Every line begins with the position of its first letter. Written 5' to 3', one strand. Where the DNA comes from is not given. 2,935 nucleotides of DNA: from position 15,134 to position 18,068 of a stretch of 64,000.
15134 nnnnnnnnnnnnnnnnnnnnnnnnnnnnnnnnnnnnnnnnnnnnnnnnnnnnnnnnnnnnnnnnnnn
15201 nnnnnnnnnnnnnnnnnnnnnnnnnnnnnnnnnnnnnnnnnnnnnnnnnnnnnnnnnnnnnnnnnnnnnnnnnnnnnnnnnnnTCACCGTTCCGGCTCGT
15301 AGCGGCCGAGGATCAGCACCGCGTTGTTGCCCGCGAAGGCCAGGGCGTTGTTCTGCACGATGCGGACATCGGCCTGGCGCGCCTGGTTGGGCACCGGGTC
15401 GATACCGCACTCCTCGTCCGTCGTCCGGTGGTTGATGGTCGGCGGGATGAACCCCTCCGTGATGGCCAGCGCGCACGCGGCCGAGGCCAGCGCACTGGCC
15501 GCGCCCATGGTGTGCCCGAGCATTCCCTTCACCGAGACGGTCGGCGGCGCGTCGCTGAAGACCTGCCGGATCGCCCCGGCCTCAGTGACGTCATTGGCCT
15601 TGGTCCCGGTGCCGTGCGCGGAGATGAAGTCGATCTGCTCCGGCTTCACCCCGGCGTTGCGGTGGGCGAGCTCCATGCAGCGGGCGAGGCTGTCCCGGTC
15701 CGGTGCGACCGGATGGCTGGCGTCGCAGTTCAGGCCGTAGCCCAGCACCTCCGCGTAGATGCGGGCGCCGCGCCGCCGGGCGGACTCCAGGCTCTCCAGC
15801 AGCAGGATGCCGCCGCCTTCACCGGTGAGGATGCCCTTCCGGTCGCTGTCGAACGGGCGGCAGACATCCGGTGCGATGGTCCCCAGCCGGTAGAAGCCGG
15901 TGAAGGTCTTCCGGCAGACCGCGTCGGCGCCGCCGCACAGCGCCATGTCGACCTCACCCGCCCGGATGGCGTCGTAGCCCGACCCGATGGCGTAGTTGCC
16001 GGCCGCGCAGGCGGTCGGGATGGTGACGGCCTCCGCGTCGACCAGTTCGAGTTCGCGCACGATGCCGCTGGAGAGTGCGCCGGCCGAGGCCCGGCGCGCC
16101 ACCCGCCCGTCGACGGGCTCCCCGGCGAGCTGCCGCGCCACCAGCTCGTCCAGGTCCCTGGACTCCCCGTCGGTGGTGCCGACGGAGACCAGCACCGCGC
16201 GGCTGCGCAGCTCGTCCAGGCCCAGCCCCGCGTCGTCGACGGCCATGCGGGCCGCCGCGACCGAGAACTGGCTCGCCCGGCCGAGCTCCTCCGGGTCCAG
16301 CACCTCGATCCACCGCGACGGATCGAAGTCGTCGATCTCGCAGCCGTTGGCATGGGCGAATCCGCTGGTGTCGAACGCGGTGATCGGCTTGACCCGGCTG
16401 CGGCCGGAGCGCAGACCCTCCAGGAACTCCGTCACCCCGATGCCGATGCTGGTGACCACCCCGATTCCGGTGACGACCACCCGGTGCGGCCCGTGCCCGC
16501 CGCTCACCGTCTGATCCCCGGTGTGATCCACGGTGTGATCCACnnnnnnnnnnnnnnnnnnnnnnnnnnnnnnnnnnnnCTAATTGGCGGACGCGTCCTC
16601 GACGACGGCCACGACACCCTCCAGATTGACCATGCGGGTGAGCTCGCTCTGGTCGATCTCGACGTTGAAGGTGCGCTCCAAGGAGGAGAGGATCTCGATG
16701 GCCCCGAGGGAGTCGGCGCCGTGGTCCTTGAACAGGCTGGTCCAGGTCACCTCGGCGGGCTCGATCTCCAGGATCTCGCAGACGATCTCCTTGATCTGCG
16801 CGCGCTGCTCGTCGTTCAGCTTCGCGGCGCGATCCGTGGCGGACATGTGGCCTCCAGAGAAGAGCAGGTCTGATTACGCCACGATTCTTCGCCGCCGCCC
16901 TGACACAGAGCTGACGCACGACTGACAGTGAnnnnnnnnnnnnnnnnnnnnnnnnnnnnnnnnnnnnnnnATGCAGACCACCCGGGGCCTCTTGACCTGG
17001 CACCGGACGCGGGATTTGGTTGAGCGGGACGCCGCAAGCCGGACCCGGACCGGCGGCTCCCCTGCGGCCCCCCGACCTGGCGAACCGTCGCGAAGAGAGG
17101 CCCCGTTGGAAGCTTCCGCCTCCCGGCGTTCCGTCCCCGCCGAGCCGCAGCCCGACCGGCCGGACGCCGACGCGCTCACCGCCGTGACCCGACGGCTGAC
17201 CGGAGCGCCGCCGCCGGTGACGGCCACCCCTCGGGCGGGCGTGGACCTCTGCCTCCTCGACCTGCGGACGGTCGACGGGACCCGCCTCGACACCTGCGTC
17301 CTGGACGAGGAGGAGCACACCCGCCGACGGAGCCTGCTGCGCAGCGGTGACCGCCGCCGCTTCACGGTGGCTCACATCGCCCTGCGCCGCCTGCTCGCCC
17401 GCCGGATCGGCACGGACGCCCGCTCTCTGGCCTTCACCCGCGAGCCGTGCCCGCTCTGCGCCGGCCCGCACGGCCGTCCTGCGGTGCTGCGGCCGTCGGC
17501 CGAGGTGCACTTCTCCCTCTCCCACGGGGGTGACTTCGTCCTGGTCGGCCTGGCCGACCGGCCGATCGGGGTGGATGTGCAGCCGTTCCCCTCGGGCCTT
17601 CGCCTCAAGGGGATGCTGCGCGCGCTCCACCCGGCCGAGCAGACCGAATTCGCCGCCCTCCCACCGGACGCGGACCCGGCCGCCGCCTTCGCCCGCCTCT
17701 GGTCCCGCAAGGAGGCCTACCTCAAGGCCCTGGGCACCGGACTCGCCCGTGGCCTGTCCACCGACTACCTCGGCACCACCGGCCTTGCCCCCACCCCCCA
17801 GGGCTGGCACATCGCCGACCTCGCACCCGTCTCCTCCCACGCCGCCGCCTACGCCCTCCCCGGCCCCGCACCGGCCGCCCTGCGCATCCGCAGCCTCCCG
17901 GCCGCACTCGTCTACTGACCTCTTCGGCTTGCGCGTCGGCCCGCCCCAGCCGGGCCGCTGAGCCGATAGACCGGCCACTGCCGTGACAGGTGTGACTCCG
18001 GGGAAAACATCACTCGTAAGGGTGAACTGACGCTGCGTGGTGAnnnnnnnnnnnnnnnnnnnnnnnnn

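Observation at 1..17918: Edge of a hybrid NRPS / type II KS-CLF biosynthetic cluster with a dedicated aminoacyl-ACP cassette, SARP and PPTase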

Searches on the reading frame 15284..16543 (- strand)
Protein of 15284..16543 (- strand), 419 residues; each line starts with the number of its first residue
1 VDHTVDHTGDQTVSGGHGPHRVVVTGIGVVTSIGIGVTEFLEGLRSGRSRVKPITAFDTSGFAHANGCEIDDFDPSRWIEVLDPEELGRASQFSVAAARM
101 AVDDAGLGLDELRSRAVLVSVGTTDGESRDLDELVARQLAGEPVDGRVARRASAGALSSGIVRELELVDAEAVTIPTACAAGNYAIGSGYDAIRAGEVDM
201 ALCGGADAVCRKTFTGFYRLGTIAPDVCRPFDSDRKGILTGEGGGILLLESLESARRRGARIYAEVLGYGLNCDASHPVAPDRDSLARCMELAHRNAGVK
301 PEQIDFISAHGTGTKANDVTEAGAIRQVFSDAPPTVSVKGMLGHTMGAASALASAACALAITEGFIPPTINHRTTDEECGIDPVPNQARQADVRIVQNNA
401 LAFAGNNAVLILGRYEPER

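Call 6: search_protein_families(library=pfam, proteins=[window:15284-16543:-], max_evalue=0.01)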
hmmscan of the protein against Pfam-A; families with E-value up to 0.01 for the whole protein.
window:15284-16543:- (419 aa): 3 families
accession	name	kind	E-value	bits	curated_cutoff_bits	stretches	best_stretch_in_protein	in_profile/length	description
PF00109.32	ketoacyl-synt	-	4e-34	118.8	20.8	1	21-255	3-252/252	Beta-ketoacyl synthase, N-terminal domain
PF02801.28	Ketoacyl-synt_C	-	3.2e-31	108.2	20.8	1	263-371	1-117/119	Beta-ketoacyl synthase, C-terminal domain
PF00108.29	Thiolase_N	-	6.6e-05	22.9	26.4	1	130-209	44-115/260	Thiolase, N-terminal domain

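Call 25: search_solved_structures(query=window:15284-16480:-, max_evalue=1e-20)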
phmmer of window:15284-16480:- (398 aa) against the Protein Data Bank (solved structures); distinct sequences matched with E-value up to 1e-20: 116 (the best 60 are shown).
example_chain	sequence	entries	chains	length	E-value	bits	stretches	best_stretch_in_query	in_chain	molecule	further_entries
6kxd_A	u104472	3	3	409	5.4e-161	539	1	2-394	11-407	Ketosynthase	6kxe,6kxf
9s5h_B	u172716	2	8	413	4.5e-104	351.6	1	2-394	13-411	3-oxoacyl-(Acyl-carrier-protein) synthase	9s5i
1e5m_A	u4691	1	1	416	6.3e-73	249.1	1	2-394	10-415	BETA KETOACYL ACYL CARRIER PROTEIN SYNTHASE II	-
4ls6_A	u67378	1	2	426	2.7e-70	240.4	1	2-395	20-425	3-oxoacyl-[acyl-carrier-protein] synthase 2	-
4ls5_A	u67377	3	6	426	2.9e-70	240.3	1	2-395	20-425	3-oxoacyl-[acyl-carrier-protein] synthase 2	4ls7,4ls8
5sxo_A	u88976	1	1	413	7.2e-70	239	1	2-395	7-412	3-oxoacyl-[acyl-carrier-protein] synthase 2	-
3o04_A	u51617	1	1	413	2.1e-69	237.5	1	2-395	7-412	beta-keto-acyl carrier protein synthase II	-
1j3n_A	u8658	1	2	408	5.5e-65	223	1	2-392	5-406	3-oxoacyl-(acyl-carrier protein) synthase II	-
8qm1_A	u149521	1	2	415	2.2e-62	214.4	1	2-394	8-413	3-oxoacyl-[acyl-carrier-protein] synthase 2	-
4b7v_A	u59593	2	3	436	2.7e-62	214.1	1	2-394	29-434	3-OXOACYL-[ACYL-CARRIER-PROTEIN] SYNTHASE 2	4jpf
2gqd_A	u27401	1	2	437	5.8e-62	213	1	2-395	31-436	3-oxoacyl-[acyl-carrier-protein] synthase 2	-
8z5c_A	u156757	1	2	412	1.4e-61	211.7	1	2-391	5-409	3-oxoacyl-[acyl-carrier-protein] synthase 2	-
8cn8_A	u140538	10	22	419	4.5e-61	210.1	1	2-394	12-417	3-oxoacyl-[acyl-carrier-protein] synthase 2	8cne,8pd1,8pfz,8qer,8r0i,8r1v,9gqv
8pj0_A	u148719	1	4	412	4.8e-61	210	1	2-394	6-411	3-oxoacyl-[acyl-carrier-protein] synthase 2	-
4jb6_A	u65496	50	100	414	8.2e-61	209.2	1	2-394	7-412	3-oxoacyl-[acyl-carrier-protein] synthase 2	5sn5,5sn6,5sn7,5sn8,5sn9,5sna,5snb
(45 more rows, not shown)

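Call 46: search_solved_structures(query=window:15284-16480:-, max_evalue=1e-100, show_alignments=1)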
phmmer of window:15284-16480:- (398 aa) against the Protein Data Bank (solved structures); distinct sequences matched with E-value up to 1e-100: 2.
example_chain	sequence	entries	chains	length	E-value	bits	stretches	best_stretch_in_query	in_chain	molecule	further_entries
6kxd_A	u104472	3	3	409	5.4e-161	539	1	2-394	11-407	Ketosynthase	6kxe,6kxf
9s5h_B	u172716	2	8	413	4.5e-104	351.6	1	2-394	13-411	3-oxoacyl-(Acyl-carrier-protein) synthase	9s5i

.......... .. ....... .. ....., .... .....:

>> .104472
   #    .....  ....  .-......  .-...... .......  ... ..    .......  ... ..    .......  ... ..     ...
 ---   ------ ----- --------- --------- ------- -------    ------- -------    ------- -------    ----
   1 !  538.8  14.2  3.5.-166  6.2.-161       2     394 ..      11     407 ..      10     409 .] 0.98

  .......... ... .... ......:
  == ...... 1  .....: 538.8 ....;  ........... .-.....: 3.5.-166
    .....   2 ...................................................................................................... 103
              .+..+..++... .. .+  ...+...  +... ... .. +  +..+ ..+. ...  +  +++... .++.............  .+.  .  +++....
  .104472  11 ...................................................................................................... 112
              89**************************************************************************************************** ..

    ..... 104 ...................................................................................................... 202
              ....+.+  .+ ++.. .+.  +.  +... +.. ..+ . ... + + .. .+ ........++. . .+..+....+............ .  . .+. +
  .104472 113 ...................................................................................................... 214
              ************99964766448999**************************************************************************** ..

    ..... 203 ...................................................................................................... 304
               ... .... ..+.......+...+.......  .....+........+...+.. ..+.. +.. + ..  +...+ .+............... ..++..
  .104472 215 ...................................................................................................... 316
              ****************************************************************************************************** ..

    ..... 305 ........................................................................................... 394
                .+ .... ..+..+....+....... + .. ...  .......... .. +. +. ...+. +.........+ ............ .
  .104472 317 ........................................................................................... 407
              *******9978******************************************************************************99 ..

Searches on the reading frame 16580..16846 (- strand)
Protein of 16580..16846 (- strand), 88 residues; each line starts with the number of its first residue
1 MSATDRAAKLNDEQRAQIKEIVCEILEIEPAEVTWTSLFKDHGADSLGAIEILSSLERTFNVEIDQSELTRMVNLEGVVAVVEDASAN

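Call 6: search_protein_families(library=pfam, proteins=[window:16580-16846:-], max_evalue=0.01)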
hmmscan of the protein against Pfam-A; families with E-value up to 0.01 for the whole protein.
window:16580-16846:- (88 aa): 2 families
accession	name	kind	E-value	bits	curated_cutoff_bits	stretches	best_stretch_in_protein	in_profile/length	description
PF00550.31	PP-binding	-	3.3e-14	53.3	20.8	1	17-80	2-65/67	Phosphopantetheine attachment site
PF23297.2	ACP_SdgA_C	-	0.00021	21.7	27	1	15-85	12-82/95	Highly reducing polyketide synthase sdgA, C-terminal ACP domain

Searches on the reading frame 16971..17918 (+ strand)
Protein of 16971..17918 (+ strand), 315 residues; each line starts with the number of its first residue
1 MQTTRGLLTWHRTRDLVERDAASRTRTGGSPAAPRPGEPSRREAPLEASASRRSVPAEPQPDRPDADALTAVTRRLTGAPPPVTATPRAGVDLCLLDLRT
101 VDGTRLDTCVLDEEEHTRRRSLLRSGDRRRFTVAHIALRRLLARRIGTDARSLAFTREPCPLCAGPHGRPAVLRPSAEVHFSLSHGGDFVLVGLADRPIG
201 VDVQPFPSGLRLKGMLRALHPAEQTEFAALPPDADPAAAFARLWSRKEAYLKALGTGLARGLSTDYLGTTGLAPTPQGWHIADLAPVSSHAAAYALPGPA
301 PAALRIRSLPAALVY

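Call 6: search_protein_families(library=pfam, proteins=[window:16971-17918:+], max_evalue=0.01)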
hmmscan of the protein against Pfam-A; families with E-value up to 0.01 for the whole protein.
window:16971-17918:+ (315 aa): 2 families
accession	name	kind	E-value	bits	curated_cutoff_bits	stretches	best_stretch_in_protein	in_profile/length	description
PF01648.25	ACPS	-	2.8e-13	50.3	25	1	198-262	1-71/111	4'-phosphopantetheinyl transferase superfamily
PF22624.1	AASDHPPT_N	-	0.00053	20.6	27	1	110-192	16-95/100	4'-phosphopantetheinyl transferase, N-terminal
